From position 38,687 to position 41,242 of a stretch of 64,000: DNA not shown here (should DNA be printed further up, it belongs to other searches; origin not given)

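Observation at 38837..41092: Wzy_C (O-antigen-ligase family) + TPR membrane protein positioned between the glycan locus and type IV pilus genes: candidate O-oligosaccharyltransferase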

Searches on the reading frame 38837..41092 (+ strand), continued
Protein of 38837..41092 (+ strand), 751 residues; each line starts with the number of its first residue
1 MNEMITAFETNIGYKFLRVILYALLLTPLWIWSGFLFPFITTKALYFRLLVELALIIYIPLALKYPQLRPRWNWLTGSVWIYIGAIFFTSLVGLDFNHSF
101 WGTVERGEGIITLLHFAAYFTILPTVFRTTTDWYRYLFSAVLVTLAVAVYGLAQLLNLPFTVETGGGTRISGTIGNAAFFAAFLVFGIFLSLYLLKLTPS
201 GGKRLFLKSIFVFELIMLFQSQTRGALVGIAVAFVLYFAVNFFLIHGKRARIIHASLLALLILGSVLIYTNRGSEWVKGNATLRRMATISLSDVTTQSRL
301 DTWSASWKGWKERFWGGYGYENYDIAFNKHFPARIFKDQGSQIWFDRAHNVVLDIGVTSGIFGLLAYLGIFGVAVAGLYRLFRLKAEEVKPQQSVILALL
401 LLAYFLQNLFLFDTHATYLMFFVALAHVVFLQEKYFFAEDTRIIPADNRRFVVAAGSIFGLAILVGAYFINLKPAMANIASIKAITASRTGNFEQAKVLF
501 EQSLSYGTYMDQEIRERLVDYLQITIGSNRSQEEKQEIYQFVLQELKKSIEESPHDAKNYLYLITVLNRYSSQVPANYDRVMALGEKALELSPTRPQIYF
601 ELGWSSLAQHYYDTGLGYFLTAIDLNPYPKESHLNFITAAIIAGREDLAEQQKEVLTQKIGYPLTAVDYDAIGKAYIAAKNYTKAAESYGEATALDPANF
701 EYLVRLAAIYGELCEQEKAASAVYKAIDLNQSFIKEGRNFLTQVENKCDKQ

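Call 31: predict_structure(alignment_id=A1)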
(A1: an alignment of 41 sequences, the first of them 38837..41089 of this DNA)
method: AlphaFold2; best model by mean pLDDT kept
length: 751 residues; sequences in the alignment: 41
mean_pLDDT: 91.9   pTM: 0.89
mean pLDDT of the five models: 91.9, 91.7, 90.9, 90.0, 89.3
residues with pLDDT >= 90: 596; 70-90: 121; 50-70: 28; < 50: 6
segments of 3 or more residues with pLDDT < 50: none
pLDDT, mean of each block of 10 residues (from residue 1): 68 97 97 89 94 96 89 94 95 90 79 95 96 98 98 92 68 88 97 95 97 97 93 97 94 97 95 95 91 83 92 94 90 71 59 94 97 98 90 97 94 90 98 87 62 83 91 94 95 95 95 93 90 93 96 93 94 92 97 94 96 97 91 94 96 94 95 95 97 96 97 96 96 95 93 77
secondary structure, 60 per line:
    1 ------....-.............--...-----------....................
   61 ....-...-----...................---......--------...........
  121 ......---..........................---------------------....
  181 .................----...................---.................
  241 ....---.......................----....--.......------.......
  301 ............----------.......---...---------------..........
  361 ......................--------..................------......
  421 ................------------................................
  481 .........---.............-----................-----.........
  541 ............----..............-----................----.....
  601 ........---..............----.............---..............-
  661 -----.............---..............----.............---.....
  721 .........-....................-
elements in order (helices of 4 or more, strands of 3 or more residues): H7-10 H12-24 H41-64 H74-92 H96-101 H110-126 H130-155 H177-197 H202-220 H224-244 H248-270 H275-278 H281-287 H294-312 H323-329 H351-382 H391-408 H415-436 H449-489 H493-505 H511-526 H532-552 H557-570 H576-591 H596-608 H612-625 H630-642 H646-659 H666-678 H682-695 H700-712 H716-729 H731-750

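Call 33: fold_search(model_id=the predicted structure, library=pdb)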
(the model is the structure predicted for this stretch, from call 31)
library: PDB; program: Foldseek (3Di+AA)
matches with E <= 10: 1395; with E <= 0.001: 128
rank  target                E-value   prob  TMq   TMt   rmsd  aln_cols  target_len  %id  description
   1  8chy                  6.8e-07  1.00  0.24  0.56   9.6       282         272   21  Crystal structure of an 8-repeat consensus TPR superhelix with Zinc. (released 2024-02-21)
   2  9qhb                  9.0e-07  1.00  0.25  0.59   9.8       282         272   20  Crystal structure of 16-repeat CTPR protein with eliminated coordination sites (released 2025-10-22)
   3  1w3b_A                9.4e-07  1.00  0.28  0.48  12.9       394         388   15  The superhelical TPR domain of O-linked GlcNAc transferase reveals structural similarities to importin alpha. (released 2004-09-09)
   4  6bq1_B                1.5e-06  1.00  0.24  0.24  26.0       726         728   14  Human PI4KIIIa lipid kinase complex (released 2017-12-13)
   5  9qhc_B                1.8e-06  1.00  0.25  0.57   6.8       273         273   23  Crystal structure of 8-repeat CTPR protein with eliminated coordination sites (released 2025-10-22)
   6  8dth_B                1.9e-06  1.00  0.21  0.22  10.2       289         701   15  Cryo-EM structure of Arabidopsis SPY alternative conformation 2 (released 2023-03-08)
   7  6eou                  3.1e-06  1.00  0.26  0.52   9.5       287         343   17  O-GlcNAc transferase TPR domain with the intellectual disability associated mutation L254F (released 2018-05-09)
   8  8a3t_F                3.1e-06  1.00  0.26  0.36  24.0       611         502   13  S. cerevisiae APC/C-Cdh1 complex (released 2022-08-31)
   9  8a3t_H                3.4e-06  1.00  0.26  0.37  24.3       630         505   13  S. cerevisiae APC/C-Cdh1 complex (released 2022-08-31)
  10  9qhc_A                5.2e-06  1.00  0.26  0.58   6.5       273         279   23  Crystal structure of 8-repeat CTPR protein with eliminated coordination sites (released 2025-10-22)
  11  7ntf_B                5.2e-06  1.00  0.25  0.23  11.6       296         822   16  Cryo-EM structure of unliganded O-GlcNAc transferase (released 2021-11-17)
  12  8dtg_B                5.2e-06  1.00  0.21  0.21  12.3       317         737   15  Cryo-EM structure of Arabidopsis SPY alternative conformation 1 (released 2023-03-08)
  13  7y4i_A                6.6e-06  1.00  0.18  0.16  15.8       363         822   18  Crystal structure of SPINDLY in complex with GDP (released 2022-12-07)
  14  8dth_A                9.1e-06  1.00  0.22  0.22  12.4       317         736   14  Cryo-EM structure of Arabidopsis SPY alternative conformation 2 (released 2023-03-08)
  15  7y4i_B                1.1e-05  1.00  0.18  0.17  16.1       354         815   18  Crystal structure of SPINDLY in complex with GDP (released 2022-12-07)
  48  7tpg_B                1.8e-04  1.00  0.37  0.62   7.0       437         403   17  Single-Particle Cryo-EM Structure of the WaaL O-antigen ligase in its ligand bound state (released 2022-04-06)
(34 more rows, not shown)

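Call 44: find_related_loci(query=A1, collection=genome_contigs, flank=10000)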
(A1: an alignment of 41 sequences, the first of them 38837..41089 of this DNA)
Query A1 (751 aa) in genome_contigs; peptide patterns used: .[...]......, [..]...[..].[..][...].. (x = any residue, [..] = any of these).
109 stretches matched a pattern; 84 encode a relative of the query (tblastn E <= 1e-3); the best 80 are kept; 80 distinct loci.
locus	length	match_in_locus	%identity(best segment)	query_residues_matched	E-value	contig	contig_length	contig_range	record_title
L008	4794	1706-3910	53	15-750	0e+0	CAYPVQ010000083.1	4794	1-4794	MAG TPA_asm: uncultured Candidatus Saccharibacteria bacterium isolate SRP269290_co1_862 genome assembly, contig: NODE_32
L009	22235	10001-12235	55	4-749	0e+0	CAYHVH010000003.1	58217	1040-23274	MAG TPA_asm: uncultured Candidatus Saccharibacteria bacterium isolate ERP119705_co17_1026 genome assembly, contig: NODE_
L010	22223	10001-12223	51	7-750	0e+0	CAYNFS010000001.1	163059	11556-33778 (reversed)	MAG TPA_asm: uncultured Candidatus Saccharibacteria bacterium isolate binchicken_co38_1306 genome assembly, contig: NODE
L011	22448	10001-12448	46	1-750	0e+0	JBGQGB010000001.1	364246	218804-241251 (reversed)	MAG: Candidatus Doudnabacteria bacterium isolate OBJ2_061818_090_38 k141_512501_length_364246_cov_22.5027, whole genome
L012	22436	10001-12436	45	1-748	0e+0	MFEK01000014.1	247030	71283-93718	MAG: Candidatus Doudnabacteria bacterium RIFCSPHIGHO2_01_FULL_46_14 rifcsphigho2_01_scaffold_56, whole genome shotgun se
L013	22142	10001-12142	45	6-751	0e+0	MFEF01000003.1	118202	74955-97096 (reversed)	MAG: Candidatus Doudnabacteria bacterium RIFCSPHIGHO2_01_48_18 rifcsphigho2_01_sub10_scaffold_118, whole genome shotgun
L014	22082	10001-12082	46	31-750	0e+0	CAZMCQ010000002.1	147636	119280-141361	MAG TPA_asm: uncultured Candidatus Saccharibacteria bacterium isolate binchicken_co38_532 genome assembly, contig: NODE_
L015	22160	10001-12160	44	2-751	0e+0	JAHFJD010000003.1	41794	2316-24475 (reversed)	MAG: Candidatus Doudnabacteria bacterium isolate nzgw378 NODE_531_length_41795_cov_4.068844, whole genome shotgun sequen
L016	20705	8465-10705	39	20-744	2e-162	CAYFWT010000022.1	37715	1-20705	MAG TPA_asm: uncultured Candidatus Saccharibacteria bacterium isolate ERP108616_co1_412 genome assembly, contig: k119_46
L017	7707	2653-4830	39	17-740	6e-159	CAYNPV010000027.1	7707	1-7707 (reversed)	MAG TPA_asm: uncultured Gammaproteobacteria bacterium isolate binchicken_co15_175 genome assembly, contig: NODE_8030_len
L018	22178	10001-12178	39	5-745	6e-156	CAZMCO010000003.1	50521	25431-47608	MAG TPA_asm: uncultured Candidatus Saccharibacteria bacterium isolate SRP068000_co1_601 genome assembly, contig: NODE_57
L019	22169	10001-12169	42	17-741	3e-161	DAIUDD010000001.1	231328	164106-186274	MAG TPA_asm: Patescibacteria group bacterium isolate CTOTU18519 NODE_33_length_231328_cov_12.045600, whole genome shotgu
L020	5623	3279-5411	41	35-744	6e-151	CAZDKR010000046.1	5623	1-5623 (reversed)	MAG TPA_asm: uncultured Gammaproteobacteria bacterium isolate binchicken_co184_737 genome assembly, contig: NODE_30812_l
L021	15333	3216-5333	38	33-741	3e-147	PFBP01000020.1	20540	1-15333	MAG: Candidatus Kuenenbacteria bacterium CG10_big_fil_rev_8_21_14_0_10_36_11 CG10_8_21_14_0.10_scaffold_6093_c, whole ge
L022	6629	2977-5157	41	20-741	2e-147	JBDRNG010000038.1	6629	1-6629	MAG: Candidatus Falkowbacteria bacterium isolate MEGAHIT-group-1.879 k141_12181836, whole genome shotgun sequence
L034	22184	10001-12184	37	24-751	7e-133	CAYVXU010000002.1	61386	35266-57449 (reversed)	MAG TPA_asm: uncultured Candidatus Saccharibacteria bacterium isolate SRP124282_co5_13 genome assembly, contig: NODE_11_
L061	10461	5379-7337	33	24-659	2e-90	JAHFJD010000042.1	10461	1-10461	MAG: Candidatus Doudnabacteria bacterium isolate nzgw378 NODE_7376_length_10462_cov_3.577894, whole genome shotgun seque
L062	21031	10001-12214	30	25-746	2e-84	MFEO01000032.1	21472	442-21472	MAG: Candidatus Doudnabacteria bacterium RIFCSPHIGHO2_01_FULL_50_11 rifcsphigho2_01_scaffold_5129, whole genome shotgun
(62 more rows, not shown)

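Call 49: search_protein_families(library=pfam, proteins=[L061:628-4494:+, L062:5059-8961:+, L061:4594-5322:+, L015:6537-7319:+, L015:7356-8591:+, L034:5025-8855:+, L016:12386-14398:+], max_evalue=0.1)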
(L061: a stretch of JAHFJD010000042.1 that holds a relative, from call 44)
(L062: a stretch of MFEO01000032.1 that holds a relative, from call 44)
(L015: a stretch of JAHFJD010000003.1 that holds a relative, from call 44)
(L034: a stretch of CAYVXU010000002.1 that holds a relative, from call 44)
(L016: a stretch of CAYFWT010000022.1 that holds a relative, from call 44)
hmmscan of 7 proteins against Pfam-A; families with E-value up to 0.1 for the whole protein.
L061:628-4494:+ (1289 aa): 0 families

L062:5059-8961:+ (1301 aa): 0 families

L061:4594-5322:+ (243 aa): 12 families
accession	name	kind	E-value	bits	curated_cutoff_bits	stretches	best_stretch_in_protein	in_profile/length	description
PF23914.1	TPR_CcmH_CycH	-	3.3e-07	30.7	42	1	80-126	38-84/158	Cytochrome c-type biogenesis protein H TPR domain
PF00515.34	TPR_1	-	2.1e-06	27.7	27.8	1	140-160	14-34/34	Tetratricopeptide repeat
PF13181.12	TPR_8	-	9.3e-06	25.9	25.7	0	131-160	6-34/34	Tetratricopeptide repeat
PF07719.23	TPR_2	-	2.2e-05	24.7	27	0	141-160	15-34/34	Tetratricopeptide repeat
PF13428.12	TPR_14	-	3.3e-05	24.6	23.5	0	141-170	15-44/44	Tetratricopeptide repeat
PF13431.12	TPR_17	-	7.9e-05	23.1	24.4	0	150-176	2-25/34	Tetratricopeptide repeat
PF13424.12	TPR_12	-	0.00029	21.4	30.1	1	107-158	25-76/77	Tetratricopeptide repeat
PF13174.12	TPR_6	-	0.014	16.5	26.3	0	132-159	6-32/33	Tetratricopeptide repeat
PF15076.11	DUF4543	-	0.033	14.8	27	1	42-88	6-52/74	Domain of unknown function (DUF4543)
PF13176.12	TPR_7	-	0.033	14.7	27.9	0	130-160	3-32/36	Tetratricopeptide repeat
PF13414.12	TPR_11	-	0.035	14.2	26.8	0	150-171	17-38/42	TPR repeat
PF14559.12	TPR_19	-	0.082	13.7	25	0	142-171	6-35/68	Tetratricopeptide repeat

L015:6537-7319:+ (261 aa): 0 families

L015:7356-8591:+ (412 aa): 0 families

L034:5025-8855:+ (1277 aa): 0 families

L016:12386-14398:+ (671 aa): 2 families
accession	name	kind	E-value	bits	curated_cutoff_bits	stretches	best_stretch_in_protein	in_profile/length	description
PF01833.30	TIG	-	6.1e-12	45.8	20.9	1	471-548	2-81/84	IPT/TIG domain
PF06114.19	Peptidase_M78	-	0.07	13.4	22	0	133-200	6-62/123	IrrE N-terminal-like domain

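Call 74: search_protein_families(library=pfam, alignment_id=A1, max_evalue=1)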
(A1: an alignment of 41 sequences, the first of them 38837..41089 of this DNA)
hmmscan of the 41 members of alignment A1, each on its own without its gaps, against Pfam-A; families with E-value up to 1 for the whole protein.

A. member 1, window:38837-41089:+ (751 aa): 17 families
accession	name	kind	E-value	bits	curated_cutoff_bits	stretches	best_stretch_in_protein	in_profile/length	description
PF04932.20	Wzy_C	-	7.1e-18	65.3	31.7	1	211-368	3-149/149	O-Antigen ligase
PF07719.23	TPR_2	-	6e-12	45.1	27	2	669-699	4-34/34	Tetratricopeptide repeat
PF13414.12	TPR_11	-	7.8e-10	38.7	26.8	2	673-712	1-40/42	TPR repeat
PF13428.12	TPR_14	-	1.1e-06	29.1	23.5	1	669-708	4-43/44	Tetratricopeptide repeat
PF00515.34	TPR_1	-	1.1e-06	28.6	27.8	1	672-699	7-34/34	Tetratricopeptide repeat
PF13181.12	TPR_8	-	2.1e-06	27.9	25.7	1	669-699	4-34/34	Tetratricopeptide repeat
PF13424.12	TPR_12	-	6.7e-05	23.4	30.1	1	653-696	30-75/77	Tetratricopeptide repeat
PF14559.12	TPR_19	-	7.9e-05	23.4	25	1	677-725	2-49/68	Tetratricopeptide repeat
PF13432.12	TPR_16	-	0.00027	21.8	32.7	1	672-727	3-57/65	Tetratricopeptide repeat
PF23914.1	TPR_CcmH_CycH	-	0.0015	18.8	42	0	672-710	56-94/158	Cytochrome c-type biogenesis protein H TPR domain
PF13431.12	TPR_17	-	0.002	18.7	24.4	1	586-609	3-26/34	Tetratricopeptide repeat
PF14552.11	Tautomerase_2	-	0.0023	18.4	28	1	509-556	20-66/82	Tautomerase enzyme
PF25068.1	ARM_TT21_4th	-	0.0084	16.8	30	1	672-731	5-63/153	Tetratricopeptide repeat protein 21 forth ARM domain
PF06393.16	BID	-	0.017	15.1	25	1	506-569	92-156/191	BH3 interacting domain (BID)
PF11899.13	DUF3419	-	0.071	12.7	28.2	1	533-574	212-253/385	Protein of unknown function (DUF3419)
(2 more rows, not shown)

B. families by the number of members that match (of 41 scanned): 91 families (the first 25 are shown)
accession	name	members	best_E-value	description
PF04932.20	Wzy_C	41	9.9e-24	O-Antigen ligase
PF14559.12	TPR_19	41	2.6e-19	Tetratricopeptide repeat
PF07719.23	TPR_2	41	3.1e-18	Tetratricopeptide repeat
PF13181.12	TPR_8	41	4.1e-17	Tetratricopeptide repeat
PF00515.34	TPR_1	41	7.7e-17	Tetratricopeptide repeat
PF13428.12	TPR_14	41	1.5e-13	Tetratricopeptide repeat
PF13414.12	TPR_11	40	5e-16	TPR repeat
PF13431.12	TPR_17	40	8.8e-14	Tetratricopeptide repeat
PF13424.12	TPR_12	38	4.6e-11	Tetratricopeptide repeat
PF13432.12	TPR_16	37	1e-11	Tetratricopeptide repeat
PF23914.1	TPR_CcmH_CycH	36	4.4e-08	Cytochrome c-type biogenesis protein H TPR domain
PF13371.12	TPR_9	32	9.5e-10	Tetratricopeptide repeat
PF13174.12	TPR_6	24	1.7e-06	Tetratricopeptide repeat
PF12895.13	ANAPC3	22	3.9e-07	Anaphase-promoting complex, cyclosome, subunit 3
PF13176.12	TPR_7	17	1.8e-07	Tetratricopeptide repeat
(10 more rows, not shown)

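Call 76: search_protein_families(library=pfam, proteins=[P0073, P0087], max_evalue=0.001)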
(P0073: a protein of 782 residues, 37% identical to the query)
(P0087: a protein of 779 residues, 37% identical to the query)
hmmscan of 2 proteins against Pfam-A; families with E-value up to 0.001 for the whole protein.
P0073 (782 aa): 11 families
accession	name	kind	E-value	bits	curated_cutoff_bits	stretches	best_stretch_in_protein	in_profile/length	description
PF04932.20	Wzy_C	-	4.4e-19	69.2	31.7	1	231-389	2-149/149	O-Antigen ligase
PF13181.12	TPR_8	-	4.2e-14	51.9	25.7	1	632-661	2-31/34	Tetratricopeptide repeat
PF13414.12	TPR_11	-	8.1e-14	51.5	26.8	1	714-748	7-41/42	TPR repeat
PF13431.12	TPR_17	-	2.2e-12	46.6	24.4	1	724-756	2-34/34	Tetratricopeptide repeat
PF07719.23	TPR_2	-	5.5e-10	39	27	1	632-662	2-32/34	Tetratricopeptide repeat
PF13424.12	TPR_12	-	9e-10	39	30.1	1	632-694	4-67/77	Tetratricopeptide repeat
PF00515.34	TPR_1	-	1.4e-06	28.3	27.8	1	632-661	2-31/34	Tetratricopeptide repeat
PF11846.14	Wzy_C_2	-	3.8e-06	27.4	28.5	1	683-762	95-173/191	Virulence factor membrane-bound polymerase, C-terminal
PF14559.12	TPR_19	-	1.4e-05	25.7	25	0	642-694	2-54/68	Tetratricopeptide repeat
PF13428.12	TPR_14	-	0.0001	23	23.5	0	704-743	4-43/44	Tetratricopeptide repeat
PF13432.12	TPR_16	-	0.00097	20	32.7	0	636-692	2-58/65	Tetratricopeptide repeat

P0087 (779 aa): 11 families
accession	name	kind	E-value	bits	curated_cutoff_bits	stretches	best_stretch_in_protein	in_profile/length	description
PF04932.20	Wzy_C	-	1.9e-17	63.9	31.7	1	219-377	2-149/149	O-Antigen ligase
PF13431.12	TPR_17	-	5.7e-13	48.5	24.4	1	721-753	2-34/34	Tetratricopeptide repeat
PF13414.12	TPR_11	-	5.9e-12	45.5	26.8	0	635-675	1-41/42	TPR repeat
PF13181.12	TPR_8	-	2.9e-11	43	25.7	0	629-658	2-31/34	Tetratricopeptide repeat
PF07719.23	TPR_2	-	5.1e-10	39.1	27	1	629-659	2-32/34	Tetratricopeptide repeat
PF13424.12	TPR_12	-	8.6e-09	35.9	30.1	1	629-690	4-66/77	Tetratricopeptide repeat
PF00515.34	TPR_1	-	1.5e-07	31.4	27.8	0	629-658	2-31/34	Tetratricopeptide repeat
PF14559.12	TPR_19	-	2.3e-07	31.5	25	0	640-690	3-53/68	Tetratricopeptide repeat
PF13428.12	TPR_14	-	5.3e-06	27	23.5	0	701-740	4-43/44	Tetratricopeptide repeat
PF11846.14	Wzy_C_2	-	5.4e-06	26.9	28.5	1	679-759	94-173/191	Virulence factor membrane-bound polymerase, C-terminal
PF13432.12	TPR_16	-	5.1e-05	24.1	32.7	1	633-690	2-59/65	Tetratricopeptide repeat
